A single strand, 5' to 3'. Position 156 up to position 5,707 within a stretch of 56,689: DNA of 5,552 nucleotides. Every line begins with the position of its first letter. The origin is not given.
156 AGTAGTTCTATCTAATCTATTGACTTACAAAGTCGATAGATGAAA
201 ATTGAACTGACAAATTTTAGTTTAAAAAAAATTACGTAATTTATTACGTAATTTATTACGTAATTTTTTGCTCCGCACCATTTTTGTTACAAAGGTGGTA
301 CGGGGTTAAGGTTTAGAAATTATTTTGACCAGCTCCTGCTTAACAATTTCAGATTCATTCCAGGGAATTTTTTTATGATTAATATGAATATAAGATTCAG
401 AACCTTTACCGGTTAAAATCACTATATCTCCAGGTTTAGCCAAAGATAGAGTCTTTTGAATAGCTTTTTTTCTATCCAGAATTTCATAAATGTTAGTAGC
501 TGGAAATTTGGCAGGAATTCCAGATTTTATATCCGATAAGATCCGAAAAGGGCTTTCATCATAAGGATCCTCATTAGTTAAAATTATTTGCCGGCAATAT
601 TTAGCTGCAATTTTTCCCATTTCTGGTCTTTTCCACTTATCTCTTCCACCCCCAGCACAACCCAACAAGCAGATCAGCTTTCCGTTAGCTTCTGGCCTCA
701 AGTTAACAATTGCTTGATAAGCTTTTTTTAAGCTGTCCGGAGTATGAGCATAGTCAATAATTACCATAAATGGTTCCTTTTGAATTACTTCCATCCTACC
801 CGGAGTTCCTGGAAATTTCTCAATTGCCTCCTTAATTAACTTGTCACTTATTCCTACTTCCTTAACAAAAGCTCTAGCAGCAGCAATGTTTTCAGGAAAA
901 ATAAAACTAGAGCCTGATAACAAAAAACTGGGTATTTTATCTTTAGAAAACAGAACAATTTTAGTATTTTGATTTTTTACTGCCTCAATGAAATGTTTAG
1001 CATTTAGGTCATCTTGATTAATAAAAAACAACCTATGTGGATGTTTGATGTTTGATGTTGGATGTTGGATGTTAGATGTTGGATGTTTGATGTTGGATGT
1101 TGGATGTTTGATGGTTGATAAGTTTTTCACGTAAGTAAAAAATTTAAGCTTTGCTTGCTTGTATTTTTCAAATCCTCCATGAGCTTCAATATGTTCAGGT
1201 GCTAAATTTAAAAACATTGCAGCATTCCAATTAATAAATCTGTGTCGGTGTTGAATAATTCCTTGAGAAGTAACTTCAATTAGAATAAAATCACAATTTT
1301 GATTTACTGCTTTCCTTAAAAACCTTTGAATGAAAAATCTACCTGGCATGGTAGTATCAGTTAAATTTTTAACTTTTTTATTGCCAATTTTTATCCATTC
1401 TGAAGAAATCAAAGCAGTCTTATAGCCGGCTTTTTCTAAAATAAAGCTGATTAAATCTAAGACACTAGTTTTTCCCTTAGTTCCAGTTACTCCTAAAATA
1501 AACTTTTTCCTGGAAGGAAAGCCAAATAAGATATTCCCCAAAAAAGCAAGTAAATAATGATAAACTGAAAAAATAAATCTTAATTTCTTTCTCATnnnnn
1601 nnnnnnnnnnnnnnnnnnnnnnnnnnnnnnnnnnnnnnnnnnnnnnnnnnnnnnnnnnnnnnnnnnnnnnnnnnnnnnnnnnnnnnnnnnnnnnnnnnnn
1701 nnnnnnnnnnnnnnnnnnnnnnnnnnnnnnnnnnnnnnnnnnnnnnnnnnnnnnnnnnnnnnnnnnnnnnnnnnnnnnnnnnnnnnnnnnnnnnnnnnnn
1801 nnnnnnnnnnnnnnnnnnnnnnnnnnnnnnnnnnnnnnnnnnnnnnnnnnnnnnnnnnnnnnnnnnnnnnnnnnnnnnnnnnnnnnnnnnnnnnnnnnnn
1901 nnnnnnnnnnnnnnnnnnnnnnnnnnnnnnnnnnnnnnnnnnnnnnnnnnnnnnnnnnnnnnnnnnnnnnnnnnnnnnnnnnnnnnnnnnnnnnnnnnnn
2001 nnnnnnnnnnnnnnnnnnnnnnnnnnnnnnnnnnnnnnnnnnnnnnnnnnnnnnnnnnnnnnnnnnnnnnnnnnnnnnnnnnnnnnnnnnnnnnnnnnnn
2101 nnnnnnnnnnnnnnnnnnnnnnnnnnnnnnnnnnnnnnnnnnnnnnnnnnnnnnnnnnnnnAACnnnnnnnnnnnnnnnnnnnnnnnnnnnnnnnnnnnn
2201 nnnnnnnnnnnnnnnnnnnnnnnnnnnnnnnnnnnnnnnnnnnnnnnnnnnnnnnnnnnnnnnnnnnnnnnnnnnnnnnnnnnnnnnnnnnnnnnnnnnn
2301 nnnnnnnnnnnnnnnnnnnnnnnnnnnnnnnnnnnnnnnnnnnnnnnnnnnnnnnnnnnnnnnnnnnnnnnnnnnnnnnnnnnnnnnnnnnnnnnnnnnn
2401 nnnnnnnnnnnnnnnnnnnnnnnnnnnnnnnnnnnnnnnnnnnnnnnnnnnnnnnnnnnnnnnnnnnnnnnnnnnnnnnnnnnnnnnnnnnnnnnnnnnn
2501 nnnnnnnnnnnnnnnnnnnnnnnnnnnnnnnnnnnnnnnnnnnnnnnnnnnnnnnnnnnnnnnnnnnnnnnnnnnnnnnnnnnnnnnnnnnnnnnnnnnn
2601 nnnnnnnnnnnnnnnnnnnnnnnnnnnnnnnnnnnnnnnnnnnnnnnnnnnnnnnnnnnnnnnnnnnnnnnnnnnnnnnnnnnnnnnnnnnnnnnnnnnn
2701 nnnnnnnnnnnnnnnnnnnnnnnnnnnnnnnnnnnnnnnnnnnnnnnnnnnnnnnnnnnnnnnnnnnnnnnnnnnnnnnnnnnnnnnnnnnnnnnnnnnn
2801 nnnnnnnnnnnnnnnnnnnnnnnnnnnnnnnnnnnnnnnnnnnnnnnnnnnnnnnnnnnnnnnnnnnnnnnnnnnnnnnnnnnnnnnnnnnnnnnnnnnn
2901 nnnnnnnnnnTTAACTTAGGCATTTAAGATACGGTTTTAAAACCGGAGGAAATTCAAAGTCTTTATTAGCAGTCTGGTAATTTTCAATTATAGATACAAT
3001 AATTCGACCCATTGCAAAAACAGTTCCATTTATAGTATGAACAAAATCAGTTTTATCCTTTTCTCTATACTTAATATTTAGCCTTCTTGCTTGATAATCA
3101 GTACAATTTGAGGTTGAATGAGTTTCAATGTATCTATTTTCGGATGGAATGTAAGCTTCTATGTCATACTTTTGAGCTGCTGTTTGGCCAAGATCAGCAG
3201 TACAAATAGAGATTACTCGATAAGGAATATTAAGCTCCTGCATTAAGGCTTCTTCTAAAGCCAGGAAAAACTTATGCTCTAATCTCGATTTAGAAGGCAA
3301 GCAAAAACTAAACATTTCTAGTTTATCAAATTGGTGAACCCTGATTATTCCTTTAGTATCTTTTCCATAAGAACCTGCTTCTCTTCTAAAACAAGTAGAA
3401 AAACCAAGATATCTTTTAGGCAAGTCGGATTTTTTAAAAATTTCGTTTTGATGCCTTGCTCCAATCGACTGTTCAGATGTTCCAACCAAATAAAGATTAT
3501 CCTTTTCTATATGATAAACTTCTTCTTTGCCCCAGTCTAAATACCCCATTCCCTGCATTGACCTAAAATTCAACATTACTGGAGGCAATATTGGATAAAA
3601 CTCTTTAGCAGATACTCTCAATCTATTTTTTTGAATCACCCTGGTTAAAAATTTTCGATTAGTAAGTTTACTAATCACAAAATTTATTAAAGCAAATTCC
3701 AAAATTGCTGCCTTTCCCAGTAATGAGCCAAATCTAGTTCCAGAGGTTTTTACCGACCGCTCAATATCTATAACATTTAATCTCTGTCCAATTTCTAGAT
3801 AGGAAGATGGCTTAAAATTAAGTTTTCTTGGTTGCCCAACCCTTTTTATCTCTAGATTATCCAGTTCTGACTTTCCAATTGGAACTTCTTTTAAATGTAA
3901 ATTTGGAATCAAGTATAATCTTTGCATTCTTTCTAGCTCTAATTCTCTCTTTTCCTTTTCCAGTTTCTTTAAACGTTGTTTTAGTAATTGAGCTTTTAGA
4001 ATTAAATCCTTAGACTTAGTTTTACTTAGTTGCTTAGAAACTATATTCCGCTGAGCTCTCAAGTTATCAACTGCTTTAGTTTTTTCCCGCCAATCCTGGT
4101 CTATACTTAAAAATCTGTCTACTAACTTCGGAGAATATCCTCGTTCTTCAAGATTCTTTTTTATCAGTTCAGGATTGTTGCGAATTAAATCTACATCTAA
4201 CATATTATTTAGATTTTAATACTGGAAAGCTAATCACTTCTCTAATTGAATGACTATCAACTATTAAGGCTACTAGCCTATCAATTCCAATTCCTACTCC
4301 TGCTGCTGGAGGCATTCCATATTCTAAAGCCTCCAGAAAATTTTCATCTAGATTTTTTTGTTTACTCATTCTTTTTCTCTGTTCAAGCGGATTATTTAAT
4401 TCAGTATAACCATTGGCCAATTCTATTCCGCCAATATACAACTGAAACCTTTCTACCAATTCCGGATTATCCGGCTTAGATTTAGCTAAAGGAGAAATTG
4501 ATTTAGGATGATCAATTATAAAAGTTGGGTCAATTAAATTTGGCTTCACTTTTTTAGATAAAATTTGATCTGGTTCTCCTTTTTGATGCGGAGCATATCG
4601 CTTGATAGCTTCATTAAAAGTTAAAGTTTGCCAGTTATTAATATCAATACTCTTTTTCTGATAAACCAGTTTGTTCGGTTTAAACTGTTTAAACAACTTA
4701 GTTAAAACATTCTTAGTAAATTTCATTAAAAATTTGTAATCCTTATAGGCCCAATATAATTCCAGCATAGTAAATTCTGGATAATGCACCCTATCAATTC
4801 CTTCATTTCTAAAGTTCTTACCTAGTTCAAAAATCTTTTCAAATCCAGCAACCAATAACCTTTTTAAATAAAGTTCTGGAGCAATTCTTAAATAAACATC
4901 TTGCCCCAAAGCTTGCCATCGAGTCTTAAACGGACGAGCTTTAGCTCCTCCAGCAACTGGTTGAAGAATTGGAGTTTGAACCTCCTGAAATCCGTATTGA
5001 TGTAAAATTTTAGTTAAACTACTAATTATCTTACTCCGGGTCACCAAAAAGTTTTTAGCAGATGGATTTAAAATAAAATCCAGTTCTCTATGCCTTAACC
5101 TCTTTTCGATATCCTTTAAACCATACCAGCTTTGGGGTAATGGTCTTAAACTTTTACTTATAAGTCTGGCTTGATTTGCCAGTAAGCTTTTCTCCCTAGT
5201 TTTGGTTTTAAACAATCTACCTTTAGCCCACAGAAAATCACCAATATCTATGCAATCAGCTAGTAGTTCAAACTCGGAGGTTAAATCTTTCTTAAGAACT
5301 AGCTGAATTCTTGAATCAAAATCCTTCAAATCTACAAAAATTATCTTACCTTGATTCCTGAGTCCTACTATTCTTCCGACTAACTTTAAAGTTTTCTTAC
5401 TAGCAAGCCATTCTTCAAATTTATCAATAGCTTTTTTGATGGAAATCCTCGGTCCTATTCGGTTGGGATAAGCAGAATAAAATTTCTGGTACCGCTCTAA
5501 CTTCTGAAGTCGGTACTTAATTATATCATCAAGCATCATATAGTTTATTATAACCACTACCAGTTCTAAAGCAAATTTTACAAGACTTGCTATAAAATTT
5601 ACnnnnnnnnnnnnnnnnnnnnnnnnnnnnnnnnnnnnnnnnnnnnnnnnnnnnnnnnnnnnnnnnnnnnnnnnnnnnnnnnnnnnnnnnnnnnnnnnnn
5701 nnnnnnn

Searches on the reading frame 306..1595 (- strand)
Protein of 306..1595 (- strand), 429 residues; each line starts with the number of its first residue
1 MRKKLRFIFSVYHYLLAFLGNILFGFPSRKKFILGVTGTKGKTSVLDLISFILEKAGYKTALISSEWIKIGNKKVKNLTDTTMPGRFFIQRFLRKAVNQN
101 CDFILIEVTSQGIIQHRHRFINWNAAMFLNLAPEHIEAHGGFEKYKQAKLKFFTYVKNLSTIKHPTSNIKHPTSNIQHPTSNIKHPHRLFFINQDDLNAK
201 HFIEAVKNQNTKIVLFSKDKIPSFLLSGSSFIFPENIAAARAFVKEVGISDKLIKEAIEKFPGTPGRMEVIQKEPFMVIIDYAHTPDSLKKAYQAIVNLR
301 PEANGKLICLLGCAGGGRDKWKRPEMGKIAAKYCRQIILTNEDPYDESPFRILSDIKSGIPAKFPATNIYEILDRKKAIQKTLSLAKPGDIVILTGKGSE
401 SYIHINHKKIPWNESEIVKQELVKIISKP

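Call 27: search_protein_families(library=pfam, proteins=[window:306-1595:-], max_evalue=0.0001)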
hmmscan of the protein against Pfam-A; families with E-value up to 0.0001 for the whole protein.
window:306-1595:- (429 aa): 2 families
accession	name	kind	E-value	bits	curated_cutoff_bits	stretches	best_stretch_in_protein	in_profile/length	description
PF02875.26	Mur_ligase_C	-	9.2e-28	98.1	28.4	1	266-398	1-127/127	Mur ligase, glutamate ligase domain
PF08245.18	Mur_ligase_M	-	1.7e-27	97.1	24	1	36-158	1-115/200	Mur ligase middle domain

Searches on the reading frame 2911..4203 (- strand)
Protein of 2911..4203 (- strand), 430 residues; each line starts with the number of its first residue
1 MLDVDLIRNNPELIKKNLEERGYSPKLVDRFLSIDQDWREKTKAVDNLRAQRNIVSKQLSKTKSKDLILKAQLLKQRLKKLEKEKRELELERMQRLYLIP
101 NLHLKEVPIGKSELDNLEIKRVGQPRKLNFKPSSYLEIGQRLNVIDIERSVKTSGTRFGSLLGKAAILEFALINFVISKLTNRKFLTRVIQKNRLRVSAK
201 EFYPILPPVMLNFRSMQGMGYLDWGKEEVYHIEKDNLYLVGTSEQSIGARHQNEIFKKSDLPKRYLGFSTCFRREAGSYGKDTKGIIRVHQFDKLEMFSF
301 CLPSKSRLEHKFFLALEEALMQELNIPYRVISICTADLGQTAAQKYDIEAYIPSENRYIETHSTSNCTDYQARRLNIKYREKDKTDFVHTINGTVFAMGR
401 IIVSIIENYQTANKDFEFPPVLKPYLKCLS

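Call 27: search_protein_families(library=pfam, proteins=[window:2911-4203:-], max_evalue=0.0001)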
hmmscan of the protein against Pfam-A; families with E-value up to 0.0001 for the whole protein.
window:2911-4203:- (430 aa): 2 families
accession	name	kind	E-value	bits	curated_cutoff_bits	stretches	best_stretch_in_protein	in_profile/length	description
PF00587.30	tRNA-synt_2b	-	3e-36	125.6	29.3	1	233-409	7-179/179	tRNA synthetase class II core domain (G, H, P, S and T)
PF02403.27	Seryl_tRNA_N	-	3.7e-21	75.8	28.2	1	1-102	1-107/108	Seryl-tRNA synthetase N-terminal domain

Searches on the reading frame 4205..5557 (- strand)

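Call 27: search_protein_families(library=pfam, proteins=[window:4205-5557:-], max_evalue=0.0001)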
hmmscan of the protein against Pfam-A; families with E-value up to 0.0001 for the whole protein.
window:4205-5557:- (450 aa): 3 families
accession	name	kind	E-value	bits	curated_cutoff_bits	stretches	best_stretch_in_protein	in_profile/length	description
PF00152.25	tRNA-synt_2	-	1.4e-82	277.7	25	1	150-446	2-306/308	tRNA synthetases class II (D, K and N)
PF01336.31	tRNA_anti-codon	-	3.1e-13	49.9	27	1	58-132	2-74/75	OB-fold nucleic acid binding domain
PF01409.25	tRNA-synt_2d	-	2.7e-07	30.8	19.8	0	241-293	104-154/246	tRNA synthetases class II core domain (F)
